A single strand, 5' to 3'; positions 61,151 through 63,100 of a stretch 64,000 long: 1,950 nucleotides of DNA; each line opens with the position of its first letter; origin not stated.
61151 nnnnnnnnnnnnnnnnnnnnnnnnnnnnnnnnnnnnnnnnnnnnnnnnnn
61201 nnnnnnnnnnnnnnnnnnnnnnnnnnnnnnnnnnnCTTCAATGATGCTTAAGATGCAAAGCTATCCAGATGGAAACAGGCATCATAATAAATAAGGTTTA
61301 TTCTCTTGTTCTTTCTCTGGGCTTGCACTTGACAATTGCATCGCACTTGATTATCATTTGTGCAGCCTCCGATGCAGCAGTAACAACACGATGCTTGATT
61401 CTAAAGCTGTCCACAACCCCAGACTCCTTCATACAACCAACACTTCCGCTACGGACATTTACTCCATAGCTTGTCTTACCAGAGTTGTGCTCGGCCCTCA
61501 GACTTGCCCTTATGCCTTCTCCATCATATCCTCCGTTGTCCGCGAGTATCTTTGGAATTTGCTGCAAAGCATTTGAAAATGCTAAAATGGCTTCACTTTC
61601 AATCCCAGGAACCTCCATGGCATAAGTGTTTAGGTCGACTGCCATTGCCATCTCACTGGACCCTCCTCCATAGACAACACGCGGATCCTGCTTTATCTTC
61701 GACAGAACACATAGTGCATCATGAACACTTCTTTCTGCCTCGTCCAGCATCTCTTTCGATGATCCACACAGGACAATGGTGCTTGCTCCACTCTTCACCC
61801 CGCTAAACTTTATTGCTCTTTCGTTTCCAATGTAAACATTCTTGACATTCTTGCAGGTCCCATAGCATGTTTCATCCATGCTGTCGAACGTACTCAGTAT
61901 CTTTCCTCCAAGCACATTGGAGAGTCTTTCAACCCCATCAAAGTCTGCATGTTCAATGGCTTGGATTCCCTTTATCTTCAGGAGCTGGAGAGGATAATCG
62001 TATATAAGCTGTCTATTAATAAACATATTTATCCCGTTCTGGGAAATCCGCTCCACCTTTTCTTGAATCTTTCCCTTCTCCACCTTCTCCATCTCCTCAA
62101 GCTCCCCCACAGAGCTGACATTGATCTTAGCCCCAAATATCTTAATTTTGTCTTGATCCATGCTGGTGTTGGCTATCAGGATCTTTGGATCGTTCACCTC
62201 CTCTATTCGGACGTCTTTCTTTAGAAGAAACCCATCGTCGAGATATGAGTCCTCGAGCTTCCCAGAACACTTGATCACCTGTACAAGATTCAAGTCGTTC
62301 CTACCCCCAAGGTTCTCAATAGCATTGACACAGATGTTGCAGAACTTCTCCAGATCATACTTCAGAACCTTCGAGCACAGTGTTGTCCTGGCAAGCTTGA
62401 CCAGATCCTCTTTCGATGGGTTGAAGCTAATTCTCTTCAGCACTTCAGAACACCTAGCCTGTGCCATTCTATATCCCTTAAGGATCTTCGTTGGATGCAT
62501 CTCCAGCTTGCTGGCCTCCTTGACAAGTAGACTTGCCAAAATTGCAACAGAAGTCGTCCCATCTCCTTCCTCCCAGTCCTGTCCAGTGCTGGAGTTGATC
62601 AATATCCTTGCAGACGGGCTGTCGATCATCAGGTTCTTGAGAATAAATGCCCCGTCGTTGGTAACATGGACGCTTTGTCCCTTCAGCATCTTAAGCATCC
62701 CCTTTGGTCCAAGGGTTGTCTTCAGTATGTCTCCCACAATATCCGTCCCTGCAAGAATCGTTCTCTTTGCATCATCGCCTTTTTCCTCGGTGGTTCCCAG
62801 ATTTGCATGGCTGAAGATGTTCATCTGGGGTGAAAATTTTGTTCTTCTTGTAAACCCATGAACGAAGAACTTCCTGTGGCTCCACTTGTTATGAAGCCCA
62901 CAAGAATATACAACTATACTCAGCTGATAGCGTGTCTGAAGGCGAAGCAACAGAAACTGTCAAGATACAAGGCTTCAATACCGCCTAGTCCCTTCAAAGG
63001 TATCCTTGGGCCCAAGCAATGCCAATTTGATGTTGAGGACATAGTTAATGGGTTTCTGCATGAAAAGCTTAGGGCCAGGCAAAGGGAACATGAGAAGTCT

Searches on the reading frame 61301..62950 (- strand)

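Call 48: search_protein_families(library=pfam, proteins=[window:61301-62950:-], max_evalue=0.00001)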
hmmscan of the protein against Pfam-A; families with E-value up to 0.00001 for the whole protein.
window:61301-62950:- (550 aa): 1 family
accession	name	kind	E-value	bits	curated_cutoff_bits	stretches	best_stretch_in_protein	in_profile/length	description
PF00118.29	Cpn60_TCP1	-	2.1e-144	482.3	34.3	1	73-544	2-490/490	TCP-1/cpn60 chaperonin family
